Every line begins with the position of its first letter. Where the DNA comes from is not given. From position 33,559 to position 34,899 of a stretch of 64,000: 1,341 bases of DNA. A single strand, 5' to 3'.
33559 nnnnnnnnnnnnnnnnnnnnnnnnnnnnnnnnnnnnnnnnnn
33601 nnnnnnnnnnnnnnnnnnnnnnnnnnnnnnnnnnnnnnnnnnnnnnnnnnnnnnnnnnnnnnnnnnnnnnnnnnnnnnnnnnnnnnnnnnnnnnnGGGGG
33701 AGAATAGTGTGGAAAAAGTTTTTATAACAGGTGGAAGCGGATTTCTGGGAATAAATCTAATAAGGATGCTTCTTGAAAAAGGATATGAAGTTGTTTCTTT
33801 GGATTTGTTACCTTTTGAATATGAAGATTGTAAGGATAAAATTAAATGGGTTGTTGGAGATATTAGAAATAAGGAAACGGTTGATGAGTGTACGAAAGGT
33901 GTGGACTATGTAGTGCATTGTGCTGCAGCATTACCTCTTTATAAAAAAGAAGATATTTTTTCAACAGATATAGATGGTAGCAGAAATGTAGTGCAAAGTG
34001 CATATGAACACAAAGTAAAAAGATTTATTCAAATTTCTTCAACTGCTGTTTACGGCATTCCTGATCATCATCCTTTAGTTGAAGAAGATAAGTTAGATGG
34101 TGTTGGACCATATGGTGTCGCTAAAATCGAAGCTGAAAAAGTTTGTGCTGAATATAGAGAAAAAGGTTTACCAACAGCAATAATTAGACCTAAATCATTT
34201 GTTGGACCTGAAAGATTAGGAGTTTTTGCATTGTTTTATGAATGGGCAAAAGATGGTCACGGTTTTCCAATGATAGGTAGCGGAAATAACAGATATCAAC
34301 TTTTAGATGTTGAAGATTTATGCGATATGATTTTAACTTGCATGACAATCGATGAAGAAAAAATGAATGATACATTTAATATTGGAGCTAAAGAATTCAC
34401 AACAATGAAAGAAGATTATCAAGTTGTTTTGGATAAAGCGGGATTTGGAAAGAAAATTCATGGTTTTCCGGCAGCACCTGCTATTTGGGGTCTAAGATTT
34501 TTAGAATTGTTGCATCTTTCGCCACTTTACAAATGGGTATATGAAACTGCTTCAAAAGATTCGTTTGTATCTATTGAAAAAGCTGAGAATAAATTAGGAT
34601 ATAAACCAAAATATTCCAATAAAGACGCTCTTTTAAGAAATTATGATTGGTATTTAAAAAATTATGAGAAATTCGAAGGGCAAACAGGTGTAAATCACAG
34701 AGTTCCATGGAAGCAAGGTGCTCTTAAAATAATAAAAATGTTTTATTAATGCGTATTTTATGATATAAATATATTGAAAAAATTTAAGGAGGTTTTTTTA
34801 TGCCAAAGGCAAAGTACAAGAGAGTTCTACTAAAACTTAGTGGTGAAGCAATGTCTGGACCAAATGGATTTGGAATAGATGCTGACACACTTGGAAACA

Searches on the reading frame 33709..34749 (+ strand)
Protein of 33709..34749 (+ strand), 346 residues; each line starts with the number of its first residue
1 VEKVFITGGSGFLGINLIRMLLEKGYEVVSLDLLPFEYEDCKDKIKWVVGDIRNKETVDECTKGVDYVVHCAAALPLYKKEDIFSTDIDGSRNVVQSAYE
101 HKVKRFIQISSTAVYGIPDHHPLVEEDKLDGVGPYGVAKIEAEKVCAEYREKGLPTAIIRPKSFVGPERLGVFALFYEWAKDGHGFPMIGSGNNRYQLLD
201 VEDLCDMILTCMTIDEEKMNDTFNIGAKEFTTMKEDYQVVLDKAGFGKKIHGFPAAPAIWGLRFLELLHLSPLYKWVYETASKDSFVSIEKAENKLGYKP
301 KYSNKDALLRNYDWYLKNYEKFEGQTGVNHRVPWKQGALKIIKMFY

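Call 3: search_protein_families(library=pfam, proteins=[window:33709-34749:+], max_evalue=0.01)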
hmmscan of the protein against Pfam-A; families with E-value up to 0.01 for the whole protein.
window:33709-34749:+ (346 aa): 8 families
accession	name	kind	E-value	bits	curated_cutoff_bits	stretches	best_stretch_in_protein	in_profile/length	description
PF01370.27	Epimerase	-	2.4e-42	145.4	20.9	1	4-226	1-240/240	NAD dependent epimerase/dehydratase family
PF16363.11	GDP_Man_Dehyd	-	1.7e-25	90.7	27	1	5-306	1-327/332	GDP-mannose 4,6 dehydratase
PF01073.25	3Beta_HSD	-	2.8e-20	72.9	22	1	6-219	2-237/280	3-beta hydroxysteroid dehydrogenase/isomerase family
PF07993.18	NAD_binding_4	-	2e-16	60.4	20.1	1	40-169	58-212/258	Male sterility protein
PF13460.12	NAD_binding_10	-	1.7e-14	54.5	27.2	1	8-165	1-147/184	NAD(P)H-binding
PF04321.23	RmlD_sub_bind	-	1.4e-11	44.5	27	1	3-160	2-147/287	RmlD substrate binding domain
PF02719.21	Polysacc_synt_2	-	5.5e-11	42.6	20.2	1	4-111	1-128/293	Polysaccharide biosynthesis protein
PF05368.20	NmrA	-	0.0012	18.9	27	1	3-107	4-103/298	NmrA-like family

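Call 4: search_protein_families(library=ncbifam, proteins=[window:33709-34749:+], max_evalue=0.01)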
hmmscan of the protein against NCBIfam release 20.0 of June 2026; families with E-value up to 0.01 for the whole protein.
window:33709-34749:+ (346 aa): 35 families (the best 25 are shown)
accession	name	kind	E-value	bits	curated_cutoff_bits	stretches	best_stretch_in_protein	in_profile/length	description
TIGR03466.1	HpnA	hypoth_equivalog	6.7e-31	107.4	367.65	1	3-168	2-174/327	hopanoid-associated sugar epimerase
TIGR04180.1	EDH_00030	hypoth_equivalog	3.6e-26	91.9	475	1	4-169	1-180/297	NAD-dependent 4,6-dehydratase LegB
TIGR01181.1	dTDP_gluc_dehyt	equivalog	1.3e-24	86.9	365.1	1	4-320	2-316/321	dTDP-glucose 4,6-dehydratase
NF042422.1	oxyalk_red_OleD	equivalog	9.6e-22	77.8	580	1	3-312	2-325/329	2-alkyl-3-oxoalkanoate reductase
TIGR01179.1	galE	equivalog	1.2e-20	73.6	262.3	1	3-160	1-172/332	UDP-glucose 4-epimerase GalE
NF042423.1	oxyalk_red_Shew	equivalog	7e-18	64.8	580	1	2-182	9-192/331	2-alkyl-3-oxoalkanoate reductase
TIGR01746.1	Thioester-redct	subfamily_domain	2.1e-14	53.6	213.35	1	43-172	61-203/371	thioester reductase domain-containing protein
NF047922.1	GDPFucSynFcl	equivalog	4.7e-14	52.5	500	1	2-251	3-260/308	GDP-L-fucose synthase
TIGR01777.1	yfcH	hypoth_equivalog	4.8e-14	52.6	207.35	1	4-235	1-232/292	TIGR01777 family oxidoreductase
NF005539.0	PRK07201.1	equivalog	2.1e-13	49.9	549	1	4-171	3-184/657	SDR family oxidoreductase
TIGR03589.1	PseB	equivalog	2.2e-13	49.9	407.75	1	3-111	6-125/324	UDP-N-acetylglucosamine 4,6-dehydratase (inverting)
NF043036.1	ErythonDh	equivalog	7.7e-13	48.3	325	1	3-153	2-167/321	D-erythronate dehydrogenase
NF011728.1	PRK15181.1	equivalog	1.2e-12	47.5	760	1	4-143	18-173/348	Vi polysaccharide biosynthesis UDP-N-acetylglucosaminuronic acid C-4 epimerase TviC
NF052578.1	StrlDmthSdmBMthl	equivalog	1.9e-12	47.6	600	1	5-167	4-172/328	sterol demethylase protein SdmB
TIGR02622.1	CDP_4_6_dhtase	equivalog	2.4e-12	46.7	278.45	1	2-151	5-170/352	CDP-glucose 4,6-dehydratase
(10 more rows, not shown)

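Call 40: search_solved_structures(query=window:33709-34746:+, max_evalue=1e-10)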
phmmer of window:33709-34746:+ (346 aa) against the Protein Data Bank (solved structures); distinct sequences matched with E-value up to 1e-10: 43.
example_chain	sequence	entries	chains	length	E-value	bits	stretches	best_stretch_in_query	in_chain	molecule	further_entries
1r6d_A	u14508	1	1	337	2.8e-20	76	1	4-245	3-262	TDP-glucose-4,6-dehydratase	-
8rdg_A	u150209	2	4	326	3.7e-20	75.6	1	3-246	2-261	SDR family NAD(P)-dependent oxidoreductase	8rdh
1r66_A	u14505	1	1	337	3.9e-20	75.5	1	4-245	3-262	TDP-glucose-4,6-dehydratase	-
8vr2_A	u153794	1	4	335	5.1e-20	75.2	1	2-233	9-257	NAD-dependent epimerase/dehydratase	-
8rdi_A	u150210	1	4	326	1.3e-19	73.8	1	3-246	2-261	SDR family NAD(P)-dependent oxidoreductase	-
2hun_A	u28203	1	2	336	2.9e-19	72.7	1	3-250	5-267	336aa long hypothetical dTDP-glucose 4,6-dehydratase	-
4zrm_A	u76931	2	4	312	3.8e-18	69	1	4-249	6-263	UDP-glucose 4-epimerase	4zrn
3aw9_A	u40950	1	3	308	2.6e-17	66.2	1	3-258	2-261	NAD-dependent epimerase/dehydratase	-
3icp_A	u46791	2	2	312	3.3e-17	65.9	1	3-258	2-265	NAD-dependent epimerase/dehydratase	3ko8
8wxk_A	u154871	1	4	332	5.8e-17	65.1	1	3-150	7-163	UDP-glucose 4-epimerase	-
6jkg_A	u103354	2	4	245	1e-16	64.3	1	5-230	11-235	Sterol-4-alpha-carboxylate 3-dehydrogenase, decarboxylating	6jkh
1sb8_A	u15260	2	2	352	2e-16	63.4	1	5-316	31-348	wbpP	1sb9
6wjb_A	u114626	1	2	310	2.8e-16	62.9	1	2-235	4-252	NAD-dependent epimerase/dehydratase family protein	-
8shh_A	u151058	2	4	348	3.4e-16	62.6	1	3-245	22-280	dTDP-glucose 4,6-dehydratase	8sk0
3wj7_A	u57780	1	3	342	6e-16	61.8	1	4-315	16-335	Putative oxidoreductase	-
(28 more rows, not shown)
